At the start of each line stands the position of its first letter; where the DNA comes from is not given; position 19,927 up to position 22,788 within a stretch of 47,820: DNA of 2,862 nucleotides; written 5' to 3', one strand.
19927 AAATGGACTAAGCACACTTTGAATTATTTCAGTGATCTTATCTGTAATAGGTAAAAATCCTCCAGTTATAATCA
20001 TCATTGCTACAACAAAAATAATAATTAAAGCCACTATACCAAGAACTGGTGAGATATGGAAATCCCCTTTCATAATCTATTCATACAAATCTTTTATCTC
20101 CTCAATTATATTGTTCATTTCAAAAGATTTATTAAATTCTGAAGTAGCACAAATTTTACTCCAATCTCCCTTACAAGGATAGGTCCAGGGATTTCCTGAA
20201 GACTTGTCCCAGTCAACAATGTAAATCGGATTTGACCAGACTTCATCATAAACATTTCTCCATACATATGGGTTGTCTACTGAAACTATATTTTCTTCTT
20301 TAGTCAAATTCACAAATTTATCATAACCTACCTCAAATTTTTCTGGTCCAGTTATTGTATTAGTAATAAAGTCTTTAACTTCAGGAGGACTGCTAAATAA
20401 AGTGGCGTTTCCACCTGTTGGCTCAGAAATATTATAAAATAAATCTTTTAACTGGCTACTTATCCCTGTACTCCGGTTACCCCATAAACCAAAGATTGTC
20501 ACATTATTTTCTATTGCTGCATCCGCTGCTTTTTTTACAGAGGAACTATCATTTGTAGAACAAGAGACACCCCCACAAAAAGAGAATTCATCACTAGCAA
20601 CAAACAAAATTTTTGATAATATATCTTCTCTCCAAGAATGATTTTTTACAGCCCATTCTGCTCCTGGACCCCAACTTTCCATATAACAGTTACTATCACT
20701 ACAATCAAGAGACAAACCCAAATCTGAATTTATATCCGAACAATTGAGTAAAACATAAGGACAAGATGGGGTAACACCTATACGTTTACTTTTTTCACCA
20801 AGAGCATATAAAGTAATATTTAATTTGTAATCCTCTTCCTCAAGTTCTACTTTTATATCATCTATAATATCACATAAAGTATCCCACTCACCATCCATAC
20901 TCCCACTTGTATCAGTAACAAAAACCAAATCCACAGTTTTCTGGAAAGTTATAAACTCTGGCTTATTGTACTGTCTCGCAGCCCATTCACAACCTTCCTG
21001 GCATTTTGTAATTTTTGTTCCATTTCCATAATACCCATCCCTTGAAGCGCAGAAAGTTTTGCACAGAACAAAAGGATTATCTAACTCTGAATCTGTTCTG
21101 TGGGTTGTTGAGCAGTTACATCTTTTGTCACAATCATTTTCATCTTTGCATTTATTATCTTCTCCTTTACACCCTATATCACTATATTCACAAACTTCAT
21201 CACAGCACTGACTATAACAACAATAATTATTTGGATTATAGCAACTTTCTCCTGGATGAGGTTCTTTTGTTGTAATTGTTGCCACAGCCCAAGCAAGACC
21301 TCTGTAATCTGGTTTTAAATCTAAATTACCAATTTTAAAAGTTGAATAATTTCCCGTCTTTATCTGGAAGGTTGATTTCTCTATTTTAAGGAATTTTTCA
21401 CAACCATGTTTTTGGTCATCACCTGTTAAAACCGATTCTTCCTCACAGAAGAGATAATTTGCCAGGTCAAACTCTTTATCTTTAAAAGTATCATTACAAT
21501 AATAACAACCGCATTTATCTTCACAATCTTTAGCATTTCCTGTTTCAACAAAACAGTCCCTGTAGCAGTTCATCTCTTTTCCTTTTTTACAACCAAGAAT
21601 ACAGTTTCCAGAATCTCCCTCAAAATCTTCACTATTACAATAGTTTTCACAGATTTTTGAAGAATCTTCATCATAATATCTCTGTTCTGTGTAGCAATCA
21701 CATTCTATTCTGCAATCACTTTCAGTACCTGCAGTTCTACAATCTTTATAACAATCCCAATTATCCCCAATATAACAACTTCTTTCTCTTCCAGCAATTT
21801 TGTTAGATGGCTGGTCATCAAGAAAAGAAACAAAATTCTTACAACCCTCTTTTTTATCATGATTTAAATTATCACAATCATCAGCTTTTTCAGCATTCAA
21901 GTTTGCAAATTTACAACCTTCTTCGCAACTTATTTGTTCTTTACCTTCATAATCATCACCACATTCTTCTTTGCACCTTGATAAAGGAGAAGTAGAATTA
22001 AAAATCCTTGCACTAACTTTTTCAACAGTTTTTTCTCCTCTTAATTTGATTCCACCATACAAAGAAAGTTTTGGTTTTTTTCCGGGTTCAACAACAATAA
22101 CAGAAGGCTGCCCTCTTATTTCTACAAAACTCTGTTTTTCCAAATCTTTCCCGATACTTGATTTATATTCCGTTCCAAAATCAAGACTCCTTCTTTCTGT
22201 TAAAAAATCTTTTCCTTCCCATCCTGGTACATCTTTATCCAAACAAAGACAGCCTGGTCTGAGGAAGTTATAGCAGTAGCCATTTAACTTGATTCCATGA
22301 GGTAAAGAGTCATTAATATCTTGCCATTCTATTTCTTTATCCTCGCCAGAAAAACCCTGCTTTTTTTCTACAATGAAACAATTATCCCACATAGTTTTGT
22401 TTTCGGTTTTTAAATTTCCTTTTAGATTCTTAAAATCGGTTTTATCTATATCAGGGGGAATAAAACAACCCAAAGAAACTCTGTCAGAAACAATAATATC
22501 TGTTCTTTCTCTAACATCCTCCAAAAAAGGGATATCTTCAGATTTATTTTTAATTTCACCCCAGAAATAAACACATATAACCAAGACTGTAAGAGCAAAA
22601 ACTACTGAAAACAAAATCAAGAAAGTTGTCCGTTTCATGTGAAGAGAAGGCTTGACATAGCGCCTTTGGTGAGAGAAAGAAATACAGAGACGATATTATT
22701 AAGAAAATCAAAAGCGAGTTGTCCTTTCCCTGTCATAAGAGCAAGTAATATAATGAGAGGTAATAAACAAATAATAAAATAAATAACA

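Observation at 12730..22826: Nine back-to-back genes with pilin-type N-termini, including 532-853 aa Cys-rich proteins and a vWA protein: candidate undescribed adhesive filament or tip complex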

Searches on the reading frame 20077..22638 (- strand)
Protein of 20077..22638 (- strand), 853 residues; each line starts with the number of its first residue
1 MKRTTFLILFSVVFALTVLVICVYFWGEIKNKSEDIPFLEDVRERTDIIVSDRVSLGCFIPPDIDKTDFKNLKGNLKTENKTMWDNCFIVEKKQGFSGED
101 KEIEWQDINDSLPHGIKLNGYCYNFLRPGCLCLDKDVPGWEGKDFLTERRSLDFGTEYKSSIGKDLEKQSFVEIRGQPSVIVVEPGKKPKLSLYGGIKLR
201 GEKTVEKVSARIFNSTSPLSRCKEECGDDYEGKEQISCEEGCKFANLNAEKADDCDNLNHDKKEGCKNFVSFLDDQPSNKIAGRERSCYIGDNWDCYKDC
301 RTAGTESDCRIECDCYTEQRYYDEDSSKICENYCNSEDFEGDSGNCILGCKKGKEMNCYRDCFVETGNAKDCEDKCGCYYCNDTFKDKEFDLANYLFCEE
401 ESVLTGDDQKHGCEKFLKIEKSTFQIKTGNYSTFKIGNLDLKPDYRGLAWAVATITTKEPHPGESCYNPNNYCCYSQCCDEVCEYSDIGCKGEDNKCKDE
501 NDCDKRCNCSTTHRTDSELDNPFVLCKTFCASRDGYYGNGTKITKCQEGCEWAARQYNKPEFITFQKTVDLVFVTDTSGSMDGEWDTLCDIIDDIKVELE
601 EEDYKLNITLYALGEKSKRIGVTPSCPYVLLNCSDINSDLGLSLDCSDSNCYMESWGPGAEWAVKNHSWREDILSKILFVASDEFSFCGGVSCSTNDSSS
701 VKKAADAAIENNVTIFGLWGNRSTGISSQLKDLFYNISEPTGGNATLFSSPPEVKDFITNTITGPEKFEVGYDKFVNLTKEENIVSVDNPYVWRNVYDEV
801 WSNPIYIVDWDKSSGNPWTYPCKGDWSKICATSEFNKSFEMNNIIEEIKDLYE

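Call 5: search_protein_families(library=pfam, proteins=[window:20077-22638:-], max_evalue=1)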
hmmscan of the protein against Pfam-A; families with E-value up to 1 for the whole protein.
window:20077-22638:- (853 aa): 1 family
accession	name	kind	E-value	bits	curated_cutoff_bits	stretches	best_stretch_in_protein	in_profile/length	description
PF00092.34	VWA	-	0.031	14.9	23.8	1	570-611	1-45/174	von Willebrand factor type A domain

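Call 6: search_protein_families(library=ncbifam, proteins=[window:20077-22638:-], max_evalue=1)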
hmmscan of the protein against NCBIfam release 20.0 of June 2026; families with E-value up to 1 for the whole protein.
window:20077-22638:- (853 aa): 0 families

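Call 13: find_homologous_proteins(query=window:20077-22638:-, max_evalue=0.001)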
Query window:20077-22638:- (853 aa): 12 proteins with E <= 0.001 among 3862 candidates.
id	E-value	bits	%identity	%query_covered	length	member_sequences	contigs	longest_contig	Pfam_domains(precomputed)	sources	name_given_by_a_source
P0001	0.0e+0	2027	100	100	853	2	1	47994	-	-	-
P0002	0.0e+0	1617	84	100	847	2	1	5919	-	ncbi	-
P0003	0.0e+0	1549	80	100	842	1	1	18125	-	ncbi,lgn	-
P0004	0.0e+0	1021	52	100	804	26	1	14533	-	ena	-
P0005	2.0e-298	1011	55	100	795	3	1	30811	-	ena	-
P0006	3.4e-233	795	48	100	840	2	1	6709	-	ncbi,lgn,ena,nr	ncbi:MAG: hypothetical protein KAU95_02215 [Candidatus Aenigmarchaeota archaeon]|nr:hypothetical pro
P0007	1.5e-213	730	52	66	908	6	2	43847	-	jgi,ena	-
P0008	2.2e-207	710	44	100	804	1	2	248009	-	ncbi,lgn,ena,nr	ncbi:MAG: VWA domain-containing protein [Candidatus Aenigmarchaeota archaeon]|nr:VWA domain-containi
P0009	2.8e-198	679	44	100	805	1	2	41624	-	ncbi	-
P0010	1.5e-197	677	39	100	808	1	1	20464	-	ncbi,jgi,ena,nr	ncbi:MAG: hypothetical protein DRP06_01295 [Candidatus Aenigmatarchaeota archaeon]|nr:MAG: hypotheti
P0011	6.9e-195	668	43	100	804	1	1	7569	-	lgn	-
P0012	7.6e-154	532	42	67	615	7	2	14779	-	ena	-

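Call 15: find_encoding_contigs(protein=P0008, flank=10000, max_places=2)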
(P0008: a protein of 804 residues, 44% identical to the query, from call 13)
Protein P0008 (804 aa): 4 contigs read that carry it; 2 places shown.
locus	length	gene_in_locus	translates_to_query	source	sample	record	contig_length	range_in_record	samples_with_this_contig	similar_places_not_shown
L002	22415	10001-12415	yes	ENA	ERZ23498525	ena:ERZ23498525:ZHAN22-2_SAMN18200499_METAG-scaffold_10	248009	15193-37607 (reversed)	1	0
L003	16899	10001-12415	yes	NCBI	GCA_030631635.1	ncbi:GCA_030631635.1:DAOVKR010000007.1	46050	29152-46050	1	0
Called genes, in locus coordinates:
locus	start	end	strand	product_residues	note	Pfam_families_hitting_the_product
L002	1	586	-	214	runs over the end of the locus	PF03050:DDE_Tnp_IS66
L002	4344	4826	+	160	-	-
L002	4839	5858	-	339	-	PF00478:IMPDH (faint), PF01070:FMN_dh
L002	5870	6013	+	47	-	-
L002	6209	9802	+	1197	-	PF27237:AF_1625_C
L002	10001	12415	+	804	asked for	-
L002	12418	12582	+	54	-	-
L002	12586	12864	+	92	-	-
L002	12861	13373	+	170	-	-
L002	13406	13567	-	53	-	-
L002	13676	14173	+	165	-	-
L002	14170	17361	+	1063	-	-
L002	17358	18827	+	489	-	PF11617:Cu-binding_MopE (weak)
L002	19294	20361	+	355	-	PF04123:DUF373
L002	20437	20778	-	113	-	-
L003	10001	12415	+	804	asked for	-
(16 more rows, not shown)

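Call 16: find_encoding_contigs(protein=P0010, flank=10000, max_places=2)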
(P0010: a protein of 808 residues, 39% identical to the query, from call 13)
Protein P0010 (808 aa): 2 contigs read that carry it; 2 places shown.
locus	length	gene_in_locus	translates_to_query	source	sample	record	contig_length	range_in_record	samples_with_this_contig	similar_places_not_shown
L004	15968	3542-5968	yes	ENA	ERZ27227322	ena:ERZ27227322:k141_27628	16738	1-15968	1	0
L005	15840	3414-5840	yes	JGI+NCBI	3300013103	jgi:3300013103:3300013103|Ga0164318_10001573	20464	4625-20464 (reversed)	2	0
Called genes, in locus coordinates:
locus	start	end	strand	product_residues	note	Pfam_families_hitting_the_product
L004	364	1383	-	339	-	PF00478:IMPDH (faint), PF01070:FMN_dh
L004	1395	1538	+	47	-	-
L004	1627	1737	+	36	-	-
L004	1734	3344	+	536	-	-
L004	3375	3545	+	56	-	-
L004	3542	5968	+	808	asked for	-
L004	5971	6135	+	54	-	-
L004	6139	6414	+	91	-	-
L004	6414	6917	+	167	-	-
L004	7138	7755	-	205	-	PF09335:VTT_dom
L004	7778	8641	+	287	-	PF00482:T2SSF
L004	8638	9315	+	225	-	PF00482:T2SSF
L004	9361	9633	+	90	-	-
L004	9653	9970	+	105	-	PF00366:Ribosomal_S17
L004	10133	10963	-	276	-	PF05569:Peptidase_M56, PF01435:Peptidase_M48, PF18958:DUF5700 (faint)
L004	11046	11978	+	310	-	PF04055:Radical_SAM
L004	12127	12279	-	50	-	-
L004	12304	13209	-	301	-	PF00890:FAD_binding_2 (faint), PF01134:GIDA (faint), PF01946:Thi4 (weak), PF07992:Pyr_redox_2, PF12831:FAD_oxidored, PF13450:NAD_binding_8 (weak), PF13738:Pyr_redox_3, PF00070:Pyr_redox, +2 more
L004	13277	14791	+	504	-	PF00682:HMGL-like, PF22617:HCS_D2, PF08502:LeuA_dimer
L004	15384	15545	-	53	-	-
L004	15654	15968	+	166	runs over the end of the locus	-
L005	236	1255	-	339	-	PF00478:IMPDH (faint), PF01070:FMN_dh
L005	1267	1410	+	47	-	-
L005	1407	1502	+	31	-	-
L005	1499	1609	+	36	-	-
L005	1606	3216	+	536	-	-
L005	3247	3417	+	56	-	-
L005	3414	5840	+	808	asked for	-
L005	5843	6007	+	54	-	-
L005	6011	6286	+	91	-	-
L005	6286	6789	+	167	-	-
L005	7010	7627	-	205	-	PF09335:VTT_dom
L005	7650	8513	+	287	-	PF00482:T2SSF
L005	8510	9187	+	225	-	PF00482:T2SSF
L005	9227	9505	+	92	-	-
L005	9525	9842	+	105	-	PF00366:Ribosomal_S17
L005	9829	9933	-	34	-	-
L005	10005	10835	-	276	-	PF05569:Peptidase_M56, PF01435:Peptidase_M48, PF18958:DUF5700 (faint)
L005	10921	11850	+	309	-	PF04055:Radical_SAM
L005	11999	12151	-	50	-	-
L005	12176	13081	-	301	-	PF00890:FAD_binding_2 (faint), PF01134:GIDA (faint), PF01946:Thi4 (weak), PF07992:Pyr_redox_2, PF12831:FAD_oxidored, PF13450:NAD_binding_8 (weak), PF13738:Pyr_redox_3, PF00070:Pyr_redox, +2 more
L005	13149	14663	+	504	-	PF00682:HMGL-like, PF22617:HCS_D2, PF08502:LeuA_dimer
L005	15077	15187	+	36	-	-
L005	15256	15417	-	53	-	-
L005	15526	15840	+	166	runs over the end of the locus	-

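Call 17: find_encoding_contigs(protein=P0005, flank=10000, max_places=2)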
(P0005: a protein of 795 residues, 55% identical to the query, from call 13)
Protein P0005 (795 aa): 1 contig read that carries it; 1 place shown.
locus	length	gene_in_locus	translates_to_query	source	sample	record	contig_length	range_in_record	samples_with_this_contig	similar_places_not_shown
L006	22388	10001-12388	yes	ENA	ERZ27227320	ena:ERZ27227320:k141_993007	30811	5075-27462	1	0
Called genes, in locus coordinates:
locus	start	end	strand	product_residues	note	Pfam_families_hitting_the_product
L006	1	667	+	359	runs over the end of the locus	-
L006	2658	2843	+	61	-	-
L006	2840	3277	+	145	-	PF14528:LAGLIDADG_3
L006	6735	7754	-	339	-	PF00478:IMPDH (faint), PF01070:FMN_dh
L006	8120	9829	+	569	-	-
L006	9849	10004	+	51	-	-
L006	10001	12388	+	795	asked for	-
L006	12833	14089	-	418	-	PF01385:OrfB_IS605 (weak), PF07282:Cas12f1-like_TNB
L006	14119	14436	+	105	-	-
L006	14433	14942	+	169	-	-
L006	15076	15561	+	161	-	-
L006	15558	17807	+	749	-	-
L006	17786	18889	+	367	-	-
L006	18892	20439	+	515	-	-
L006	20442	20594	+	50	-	-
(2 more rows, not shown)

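Call 21: search_solved_structures(query=window:20077-22638:-, max_evalue=1)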
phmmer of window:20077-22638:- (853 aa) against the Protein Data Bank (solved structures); distinct sequences matched with E-value up to 1: 1.
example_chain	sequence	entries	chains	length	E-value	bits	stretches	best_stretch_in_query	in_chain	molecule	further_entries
3n6r_B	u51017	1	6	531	0.12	13.8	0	644-799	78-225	Propionyl-CoA carboxylase, beta subunit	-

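Call 32: find_related_loci(query=A2, collection=genome_contigs, flank=10000)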
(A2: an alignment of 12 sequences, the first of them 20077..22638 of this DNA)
Query A2 (853 aa) in genome_contigs; peptide patterns used: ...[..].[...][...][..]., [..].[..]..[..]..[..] (x = any residue, [..] = any of these).
34 stretches matched a pattern; 10 encode a relative of the query (tblastn E <= 1e-3); 10 distinct loci.
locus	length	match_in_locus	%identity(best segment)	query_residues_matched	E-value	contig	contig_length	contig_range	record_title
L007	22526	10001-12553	83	1-853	0e+0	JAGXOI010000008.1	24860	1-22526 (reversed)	Candidatus Aenigmarchaeota archaeon LH_S4 NODE_8_length_24860_cov_24.573231, whole genome shotgun sequence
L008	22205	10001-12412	55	1-852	0e+0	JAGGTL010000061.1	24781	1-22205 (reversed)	MAG: Candidatus Aenigmatarchaeota archaeon isolate AUK047 PB_MBMC_001_c_000000000007, whole genome shotgun sequence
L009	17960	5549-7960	52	1-852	0e+0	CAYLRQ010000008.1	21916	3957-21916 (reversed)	MAG TPA_asm: uncultured archaeon isolate binchicken_co355_191 genome assembly, contig: NODE_1086_length_21916_cov_16.335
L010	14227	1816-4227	44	1-852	0e+0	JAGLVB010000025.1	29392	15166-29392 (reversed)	MAG: Candidatus Aenigmatarchaeota archaeon isolate RS_11_5 ZL20.bin.5.fa_25, whole genome shotgun sequence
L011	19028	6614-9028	44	1-852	0e+0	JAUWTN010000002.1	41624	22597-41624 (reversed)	MAG: Candidatus Aenigmatarchaeota archaeon isolate CSMAG_2581 CSMAG_2581_k127_2726460_length_41624_cov_97.3237, whole ge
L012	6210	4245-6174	62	1-689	6e-118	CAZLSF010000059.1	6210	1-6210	MAG TPA_asm: uncultured archaeon isolate binchicken_co357_127 genome assembly, contig: NODE_6993_length_6210_cov_3.02274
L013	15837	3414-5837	39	1-852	5e-162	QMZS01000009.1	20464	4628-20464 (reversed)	MAG: Candidatus Aenigmatarchaeota archaeon isolate B56_G9 B56_Guay9_scaffold_01573, whole genome shotgun sequence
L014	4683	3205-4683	42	1-530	3e-106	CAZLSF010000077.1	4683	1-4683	MAG TPA_asm: uncultured archaeon isolate binchicken_co357_127 genome assembly, contig: NODE_10705_length_4683_cov_4.1786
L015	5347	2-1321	70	520-849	9e-29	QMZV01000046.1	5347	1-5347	MAG: Candidatus Aenigmatarchaeota archaeon isolate B34_G15 B34_Guay15_scaffold_06783, whole genome shotgun sequence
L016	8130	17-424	56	518-853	1e-24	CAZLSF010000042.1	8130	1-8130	MAG TPA_asm: uncultured archaeon isolate binchicken_co357_127 genome assembly, contig: NODE_4593_length_8130_cov_5.00557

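Call 40: predict_structure(alignment_id=A2)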
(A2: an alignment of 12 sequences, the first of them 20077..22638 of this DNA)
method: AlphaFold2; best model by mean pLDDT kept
length: 853 residues; sequences in the alignment: 12
mean_pLDDT: 52.1   pTM: 0.32
mean pLDDT of the five models: 52.1, 46.1, 46.1, 45.5, 40.5
residues with pLDDT >= 90: 5; 70-90: 219; 50-70: 204; < 50: 425
segments of 3 or more residues with pLDDT < 50: 27-64, 90-99, 107-179, 189-252, 268-285, 387-396, 399-401, 423-442, 448-566, 689-694, 723-726, 764-804, 833-835, 841-844
pLDDT, mean of each block of 10 residues (from residue 1): 73 80 57 25 24 33 55 59 51 43 52 35 34 30 22 22 22 31 55 34 29 26 27 28 31 54 49 30 51 82 72 59 74 88 88 78 68 76 54 46 68 78 35 35 50 29 29 38 31 35 42 33 41 35 41 34 44 76 70 76 74 70 72 82 68 74 85 70 61 58 84 81 54 81 74 69 45 28 26 23 51 60 68 52 50 49
secondary structure, 60 per line:
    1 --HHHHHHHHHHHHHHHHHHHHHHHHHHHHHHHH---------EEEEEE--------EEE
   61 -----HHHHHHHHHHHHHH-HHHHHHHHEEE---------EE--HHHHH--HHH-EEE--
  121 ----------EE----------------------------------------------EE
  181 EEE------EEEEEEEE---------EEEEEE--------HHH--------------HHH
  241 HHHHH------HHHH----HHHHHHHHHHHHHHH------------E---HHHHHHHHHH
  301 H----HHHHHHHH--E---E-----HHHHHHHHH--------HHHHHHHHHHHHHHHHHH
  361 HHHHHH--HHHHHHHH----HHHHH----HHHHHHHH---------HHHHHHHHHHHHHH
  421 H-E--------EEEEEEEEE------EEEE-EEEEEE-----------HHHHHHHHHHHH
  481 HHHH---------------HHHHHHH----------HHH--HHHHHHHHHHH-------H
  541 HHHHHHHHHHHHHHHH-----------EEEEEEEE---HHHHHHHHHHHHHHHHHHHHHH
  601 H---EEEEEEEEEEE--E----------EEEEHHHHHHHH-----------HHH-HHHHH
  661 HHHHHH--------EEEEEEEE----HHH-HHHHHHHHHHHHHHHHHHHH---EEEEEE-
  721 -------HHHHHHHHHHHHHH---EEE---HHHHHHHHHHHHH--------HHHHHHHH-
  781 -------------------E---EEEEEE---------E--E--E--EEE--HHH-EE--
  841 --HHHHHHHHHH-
elements in order (helices of 4 or more, strands of 3 or more residues): H3-34 E44-49 E58-60 H66-79 H81-88 E89-91 H105-109 E116-118 E179-183 E190-197 E207-212 H238-245 H252-255 H260-274 H291-301 H306-313 H326-334 H343-366 H369-376 H381-385 H390-397 H407-421 E432-440 E447-450 E452-457 H469-484 H500-506 H522-532 H540-556 E568-575 H579-601 E605-615 E629-632 H633-640 H656-666 E675-682 H691-710 E714-719 H728-741 E745-747 H751-763 H772-779 E804-809 E828-830 H843-852

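Call 44: fold_search(model_id=the predicted structure, library=pdb)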
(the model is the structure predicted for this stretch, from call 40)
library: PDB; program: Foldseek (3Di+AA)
matches with E <= 10: 1353; with E <= 0.001: 41
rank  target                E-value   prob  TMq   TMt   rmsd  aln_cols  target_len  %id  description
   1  7y1t_B                2.3e-05  1.00  0.14  0.32  12.4       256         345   14  Complex of integrin alphaV/beta8 and L-TGF-beta1 at a ratio of 1:2 (released 2022-08-31)
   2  6om1_B                2.4e-05  1.00  0.15  0.35  10.1       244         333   14  Crystal structure of an atypical integrin (released 2019-12-11)
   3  6om1_H                3.4e-05  1.00  0.15  0.35  10.0       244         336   15  Crystal structure of an atypical integrin (released 2019-12-11)
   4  6djp_B                3.8e-05  1.00  0.16  0.34   9.3       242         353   12  Integrin alpha-v beta-8 in complex with the Fabs 8B8 and 68 (released 2018-07-25)
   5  6om1_F                4.2e-05  1.00  0.16  0.36   9.6       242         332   16  Crystal structure of an atypical integrin (released 2019-12-11)
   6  8ce6                  4.5e-05  1.00  0.16  0.59   5.1       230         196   11  Crystal structure of human Cd11b I domain in P212121 space group (released 2023-03-22)
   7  6om1_D                4.7e-05  1.00  0.16  0.38   9.7       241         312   14  Crystal structure of an atypical integrin (released 2019-12-11)
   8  2vdl_B                7.0e-05  1.00  0.15  0.27  12.2       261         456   13  Re-refinement of Integrin AlphaIIbBeta3 Headpiece (released 2008-09-02)
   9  8vs6_B                7.0e-05  1.00  0.16  0.34   9.7       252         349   13  L-TGF-b3/avb8 (released 2024-09-11)
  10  2vdk_B                8.8e-05  1.00  0.15  0.27  12.2       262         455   13  Re-refinement of Integrin AlphaIIbBeta3 Headpiece (released 2008-09-02)
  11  6om2_D                9.3e-05  1.00  0.15  0.34   9.8       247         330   12  Crystal structure of atypical integrin alphaV beta8 with proTGF-beta1 ligand peptide (released 2019-12-11)
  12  1mf7                  1.1e-04  1.00  0.15  0.58   8.5       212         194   12  INTEGRIN ALPHA M I DOMAIN (released 2003-05-20)
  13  8ce9_A                1.9e-04  1.00  0.16  0.60   8.6       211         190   12  Crystal structure of human Cd11b I domain in C121 space group (released 2023-03-22)
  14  5nem_B                2.3e-04  1.00  0.14  0.25  13.4       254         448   16  Localised reconstruction of alpha v beta 6 bound to Foot and Mouth Disease Virus O PanAsia - Pose A. (released 2017-06-21)
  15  4wk2_B                2.6e-04  1.00  0.15  0.28   9.1       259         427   13  Metal Ion and Ligand Binding of Integrin (released 2014-12-03)
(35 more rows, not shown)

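Call 46: search_protein_families(library=pfam, proteins=[L007:14476-17376:+, L010:5985-9176:+, L010:9152-10642:+], max_evalue=1)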
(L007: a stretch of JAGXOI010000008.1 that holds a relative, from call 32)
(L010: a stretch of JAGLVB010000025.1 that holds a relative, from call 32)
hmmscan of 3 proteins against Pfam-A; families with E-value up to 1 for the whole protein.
L007:14476-17376:+ (966 aa): 0 families

L010:5985-9176:+ (1063 aa): 3 families
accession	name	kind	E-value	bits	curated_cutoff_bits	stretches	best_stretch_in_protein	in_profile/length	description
PF19454.4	DUF5992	-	0.00072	19.9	23.8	0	858-887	37-66/106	Family of unknown function (DUF5992)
PF07790.16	Pilin_N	-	0.021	16.1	25.2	1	9-45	4-40/78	Archaeal Type IV pilin, N-terminal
PF01433.26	Peptidase_M1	-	0.067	13.2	27.7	0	835-855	62-82/218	Peptidase family M1 domain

L010:9152-10642:+ (496 aa): 1 family
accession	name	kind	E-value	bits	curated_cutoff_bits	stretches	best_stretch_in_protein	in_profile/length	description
PF11617.13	Cu-binding_MopE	-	2.8e-06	27.9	27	2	316-348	1-30/30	Putative metal-binding motif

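Call 76: search_solved_structures(query=A2, max_evalue=1)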
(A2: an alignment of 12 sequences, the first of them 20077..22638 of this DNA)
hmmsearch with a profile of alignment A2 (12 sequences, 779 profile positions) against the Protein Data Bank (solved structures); distinct sequences matched with E-value up to 1: 1.
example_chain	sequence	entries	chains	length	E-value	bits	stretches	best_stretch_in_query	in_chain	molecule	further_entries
1dgq_A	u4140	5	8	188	0.7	11.4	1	510-558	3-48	LEUKOCYTE FUNCTION ASSOCIATED ANTIGEN-1 | Integrin alpha-L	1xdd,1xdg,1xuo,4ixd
